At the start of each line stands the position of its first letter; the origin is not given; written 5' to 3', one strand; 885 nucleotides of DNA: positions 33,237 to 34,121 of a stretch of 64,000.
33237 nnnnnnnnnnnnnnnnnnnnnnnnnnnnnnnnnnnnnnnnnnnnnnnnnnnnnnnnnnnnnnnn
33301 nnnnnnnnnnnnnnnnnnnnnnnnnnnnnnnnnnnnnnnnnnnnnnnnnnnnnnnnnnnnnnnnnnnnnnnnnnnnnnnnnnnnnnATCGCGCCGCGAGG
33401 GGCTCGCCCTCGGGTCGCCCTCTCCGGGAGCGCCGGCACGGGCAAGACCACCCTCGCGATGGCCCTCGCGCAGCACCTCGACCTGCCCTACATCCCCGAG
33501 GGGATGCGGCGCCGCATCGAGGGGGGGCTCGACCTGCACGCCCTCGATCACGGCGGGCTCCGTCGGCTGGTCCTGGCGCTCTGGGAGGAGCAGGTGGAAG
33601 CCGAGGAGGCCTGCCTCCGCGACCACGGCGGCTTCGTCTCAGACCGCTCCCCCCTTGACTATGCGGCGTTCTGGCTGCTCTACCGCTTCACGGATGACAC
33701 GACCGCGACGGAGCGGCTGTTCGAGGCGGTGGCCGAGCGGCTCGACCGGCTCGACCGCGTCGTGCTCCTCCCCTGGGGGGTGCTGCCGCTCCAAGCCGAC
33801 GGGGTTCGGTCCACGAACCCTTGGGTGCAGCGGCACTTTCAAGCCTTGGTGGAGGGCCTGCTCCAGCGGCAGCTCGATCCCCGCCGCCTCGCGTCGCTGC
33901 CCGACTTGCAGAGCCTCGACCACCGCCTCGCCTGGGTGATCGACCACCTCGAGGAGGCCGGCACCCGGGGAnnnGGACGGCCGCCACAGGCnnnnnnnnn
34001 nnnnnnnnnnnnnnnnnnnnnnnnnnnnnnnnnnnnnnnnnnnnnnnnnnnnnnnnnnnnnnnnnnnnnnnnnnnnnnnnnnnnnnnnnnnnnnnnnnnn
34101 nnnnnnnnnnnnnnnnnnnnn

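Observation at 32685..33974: Unusual fusion of a histidine phosphatase domain to a NadR/AAA_28-like P-loop ATPase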

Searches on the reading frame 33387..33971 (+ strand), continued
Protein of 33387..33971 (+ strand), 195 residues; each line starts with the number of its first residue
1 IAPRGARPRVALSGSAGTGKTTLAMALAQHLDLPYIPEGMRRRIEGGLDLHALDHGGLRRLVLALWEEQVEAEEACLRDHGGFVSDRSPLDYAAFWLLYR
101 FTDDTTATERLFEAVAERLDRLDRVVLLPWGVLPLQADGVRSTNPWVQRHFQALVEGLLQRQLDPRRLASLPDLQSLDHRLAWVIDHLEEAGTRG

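Call 81: search_protein_families(library=pfam, proteins=[L017:4780-6396:+, L017:6456-7088:+, L017:8387-11047:+, L023:933-1895:+, L023:3193-5133:-, L019:4634-7111:+, L019:7051-7842:+, L021:2-1306:+, L012:8615-9622:+, L011:8595-9905:-], max_evalue=0.0001)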
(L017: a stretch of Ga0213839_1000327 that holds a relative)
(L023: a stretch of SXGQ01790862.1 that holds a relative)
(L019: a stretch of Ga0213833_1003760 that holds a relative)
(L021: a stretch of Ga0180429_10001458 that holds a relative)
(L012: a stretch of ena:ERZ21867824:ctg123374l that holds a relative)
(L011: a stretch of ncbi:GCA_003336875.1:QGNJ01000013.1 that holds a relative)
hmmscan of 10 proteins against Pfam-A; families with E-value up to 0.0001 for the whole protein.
L017:4780-6396:+ (539 aa): 1 family
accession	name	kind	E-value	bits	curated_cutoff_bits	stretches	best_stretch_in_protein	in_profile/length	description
PF00355.32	Rieske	-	5.1e-14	52.4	20.3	1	22-82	19-74/88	Rieske [2Fe-2S] domain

L017:6456-7088:+ (211 aa): 5 families
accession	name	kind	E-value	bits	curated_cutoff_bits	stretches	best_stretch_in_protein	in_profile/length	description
PF02798.26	GST_N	-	4.9e-10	40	20.9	1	15-77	13-75/76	Glutathione S-transferase, N-terminal domain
PF13409.12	GST_N_2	-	7.3e-09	36.6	25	1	22-78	11-69/70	Glutathione S-transferase, N-terminal domain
PF13417.12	GST_N_3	-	4.2e-07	30.7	22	1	22-81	16-72/75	Glutathione S-transferase, N-terminal domain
PF13410.11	GST_C_2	-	1.4e-06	28.7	24.9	1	128-183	8-67/69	Glutathione S-transferase, C-terminal domain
PF00043.30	GST_C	-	4.1e-05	24.2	20.7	1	144-190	44-93/93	Glutathione S-transferase, C-terminal domain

L017:8387-11047:+ (887 aa): 0 families

L023:933-1895:+ (321 aa): 1 family
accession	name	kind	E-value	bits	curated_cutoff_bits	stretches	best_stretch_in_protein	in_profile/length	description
PF01497.23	Peripla_BP_2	-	2.7e-14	53.6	27.5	1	114-280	61-232/235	Periplasmic binding protein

L023:3193-5133:- (647 aa): 3 families
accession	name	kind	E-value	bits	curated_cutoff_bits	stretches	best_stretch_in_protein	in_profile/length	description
PF01636.29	APH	-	1.4e-07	32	23.2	1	383-582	19-225/239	Phosphotransferase enzyme family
PF13649.12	Methyltransf_25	-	1.9e-07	32.1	27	1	131-211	11-92/97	Methyltransferase domain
PF08241.18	Methyltransf_11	-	3.6e-06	28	21.2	1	130-211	9-86/95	Methyltransferase domain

L019:4634-7111:+ (826 aa): 5 families
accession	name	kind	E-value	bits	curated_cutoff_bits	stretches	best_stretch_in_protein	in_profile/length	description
PF00270.35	DEAD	-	4e-26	92.2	26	1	23-183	2-164/167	DEAD/DEAH box helicase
PF00271.37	Helicase_C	-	2.5e-24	86.1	23.5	1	221-328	2-110/110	Helicase conserved C-terminal domain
PF00570.28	HRDC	-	6.8e-15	55.2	23.8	1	752-817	2-67/68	HRDC domain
PF09382.16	RQC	-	5.5e-14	52.4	23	1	621-719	10-101/114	RQC domain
PF16124.10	RecQ_Zn_bind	-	6.1e-13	49.7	25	1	553-601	17-66/66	RecQ zinc-binding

L019:7051-7842:+ (264 aa): 0 families

L021:2-1306:+ (435 aa): 1 family
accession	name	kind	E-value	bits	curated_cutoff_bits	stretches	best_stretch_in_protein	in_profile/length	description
PF01026.27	TatD_DNase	-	2.7e-63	214.1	27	1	173-429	1-253/253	TatD related DNase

L012:8615-9622:+ (336 aa): 1 family
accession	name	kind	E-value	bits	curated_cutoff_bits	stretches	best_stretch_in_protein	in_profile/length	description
PF21973.2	DUF6925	-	2e-98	329.9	27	1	9-302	4-300/300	Family of unknown function (DUF6925)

L011:8595-9905:- (437 aa): 4 families
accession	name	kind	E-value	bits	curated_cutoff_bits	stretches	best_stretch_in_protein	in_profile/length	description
PF00805.28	Pentapeptide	-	2e-85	280.2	20.2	8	368-405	2-39/40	Pentapeptide repeats (8 copies)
PF13599.13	Pentapeptide_4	-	3.9e-41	139.4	38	4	164-228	13-77/78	Pentapeptide repeat region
PF13576.12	Pentapeptide_3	-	9.8e-40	135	27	1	160-202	2-47/48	Pentapeptide repeats (9 copies)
PF25296.1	Decapeptide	-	5.9e-10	39.3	45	0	291-354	5-68/74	Decapeptide repeat region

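Call 83: search_solved_structures(query=L012:8615-9622:+, max_evalue=1)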
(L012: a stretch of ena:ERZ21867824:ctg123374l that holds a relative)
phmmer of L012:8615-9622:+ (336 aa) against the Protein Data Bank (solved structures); distinct sequences matched with E-value up to 1: 0.

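Call 87: search_protein_families(library=pfam, proteins=[L020:5972-7174:+], max_evalue=0.01)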
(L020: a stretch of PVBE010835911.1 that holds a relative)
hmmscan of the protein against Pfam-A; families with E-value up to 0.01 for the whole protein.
L020:5972-7174:+ (401 aa): 0 families

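Call 88: search_dna_similar(query=P0398, collection=plasmids, mode=protein, max_evalue=1e-10, max_rows=30)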
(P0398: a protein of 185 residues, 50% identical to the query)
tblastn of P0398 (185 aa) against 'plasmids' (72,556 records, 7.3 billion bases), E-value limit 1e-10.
No match.

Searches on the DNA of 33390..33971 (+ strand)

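Call 62: search_rna_families(sources=[L011, L012, L013, L008, L009, L010], threshold=gathering)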
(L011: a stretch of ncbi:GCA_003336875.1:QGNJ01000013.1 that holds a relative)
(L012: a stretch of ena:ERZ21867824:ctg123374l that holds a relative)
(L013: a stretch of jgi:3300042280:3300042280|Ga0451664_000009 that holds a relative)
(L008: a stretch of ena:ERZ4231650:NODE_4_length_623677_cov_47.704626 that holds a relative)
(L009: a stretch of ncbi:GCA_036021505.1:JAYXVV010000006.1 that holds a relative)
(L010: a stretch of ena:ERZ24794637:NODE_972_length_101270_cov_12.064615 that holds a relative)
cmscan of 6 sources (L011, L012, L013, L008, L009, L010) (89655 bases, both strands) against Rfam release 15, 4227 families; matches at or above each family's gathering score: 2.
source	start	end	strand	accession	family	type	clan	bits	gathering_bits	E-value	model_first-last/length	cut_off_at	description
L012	14279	14500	-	RF00174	Cobalamin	Cis-reg; riboswitch;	CL00101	114.9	31.5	6.3e-28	1-189/189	no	Cobalamin riboswitch aptamer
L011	15181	15252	-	RF00005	tRNA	Gene; tRNA;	CL00001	72.7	29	8e-14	1-71/71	no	tRNA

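Call 66: search_rna_families(sources=[L015, L016], threshold=gathering, show_alignments=1)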
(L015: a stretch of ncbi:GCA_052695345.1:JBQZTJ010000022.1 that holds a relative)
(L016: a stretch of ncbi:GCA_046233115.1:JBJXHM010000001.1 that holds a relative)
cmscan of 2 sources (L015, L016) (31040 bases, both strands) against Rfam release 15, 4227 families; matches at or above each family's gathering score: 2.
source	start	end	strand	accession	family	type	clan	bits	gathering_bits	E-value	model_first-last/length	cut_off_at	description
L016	14263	14478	-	RF00174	Cobalamin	Cis-reg; riboswitch;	CL00101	113.3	31.5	6.3e-28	1-189/189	no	Cobalamin riboswitch aptamer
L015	5535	5773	-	RF00174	Cobalamin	Cis-reg; riboswitch;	CL00101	73.5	31.5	1.5e-16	1-189/189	no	Cobalamin riboswitch aptamer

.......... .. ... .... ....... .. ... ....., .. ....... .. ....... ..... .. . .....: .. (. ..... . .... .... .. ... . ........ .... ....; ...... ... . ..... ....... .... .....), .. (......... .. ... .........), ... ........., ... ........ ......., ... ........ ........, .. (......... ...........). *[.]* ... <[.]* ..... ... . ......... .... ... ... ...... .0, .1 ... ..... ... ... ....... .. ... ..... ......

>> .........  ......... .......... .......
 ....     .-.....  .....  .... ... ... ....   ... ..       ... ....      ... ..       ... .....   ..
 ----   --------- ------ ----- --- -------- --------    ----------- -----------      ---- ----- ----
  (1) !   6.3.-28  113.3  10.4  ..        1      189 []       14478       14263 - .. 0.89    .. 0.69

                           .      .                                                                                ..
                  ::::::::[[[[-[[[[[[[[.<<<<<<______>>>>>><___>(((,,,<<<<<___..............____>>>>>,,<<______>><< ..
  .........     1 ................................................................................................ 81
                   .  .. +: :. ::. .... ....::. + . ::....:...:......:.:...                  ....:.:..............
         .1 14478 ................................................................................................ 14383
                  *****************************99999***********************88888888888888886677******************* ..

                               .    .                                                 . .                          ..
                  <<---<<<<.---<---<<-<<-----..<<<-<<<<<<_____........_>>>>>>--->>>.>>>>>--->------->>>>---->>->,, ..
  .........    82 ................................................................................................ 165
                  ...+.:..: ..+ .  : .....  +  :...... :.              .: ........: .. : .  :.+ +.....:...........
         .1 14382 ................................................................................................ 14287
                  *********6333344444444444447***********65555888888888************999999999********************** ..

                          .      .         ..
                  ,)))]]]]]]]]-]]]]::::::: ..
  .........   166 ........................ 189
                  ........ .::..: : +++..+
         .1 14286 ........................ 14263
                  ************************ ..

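Call 67: search_rna_families(source=L011, start=5500, end=8300, threshold=evalue, max_evalue=1)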
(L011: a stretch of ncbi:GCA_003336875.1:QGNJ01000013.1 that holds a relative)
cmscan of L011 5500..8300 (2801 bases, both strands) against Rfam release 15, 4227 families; matches with E-value up to 1: 2.
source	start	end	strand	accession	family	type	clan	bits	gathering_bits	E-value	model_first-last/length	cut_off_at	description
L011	7919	7982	+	RF00520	ybhL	Cis-reg; leader;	-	23.2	50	0.73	1-73/73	no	ybhL leader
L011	7328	7382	+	RF02222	sX2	Gene; sRNA;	-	20.7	40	0.21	2-60/110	no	Xanthomonas sRNA sX2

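Call 74: search_rna_families(sources=[L017, L019, L020, L021, L023, L024, L025, L026, L028], threshold=gathering)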
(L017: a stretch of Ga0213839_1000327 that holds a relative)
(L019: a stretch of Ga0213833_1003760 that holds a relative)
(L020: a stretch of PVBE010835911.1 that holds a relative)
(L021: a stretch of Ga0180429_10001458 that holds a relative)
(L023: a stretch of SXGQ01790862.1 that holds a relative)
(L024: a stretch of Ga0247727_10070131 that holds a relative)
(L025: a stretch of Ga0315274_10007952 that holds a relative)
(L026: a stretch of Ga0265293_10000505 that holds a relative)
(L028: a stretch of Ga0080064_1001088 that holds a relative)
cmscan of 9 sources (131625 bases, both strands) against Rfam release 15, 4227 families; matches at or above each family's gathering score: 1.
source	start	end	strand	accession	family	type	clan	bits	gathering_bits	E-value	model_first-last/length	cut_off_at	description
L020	430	617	+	RF00174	Cobalamin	Cis-reg; riboswitch;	CL00101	102.5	31.5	3.3e-24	1-189/189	no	Cobalamin riboswitch aptamer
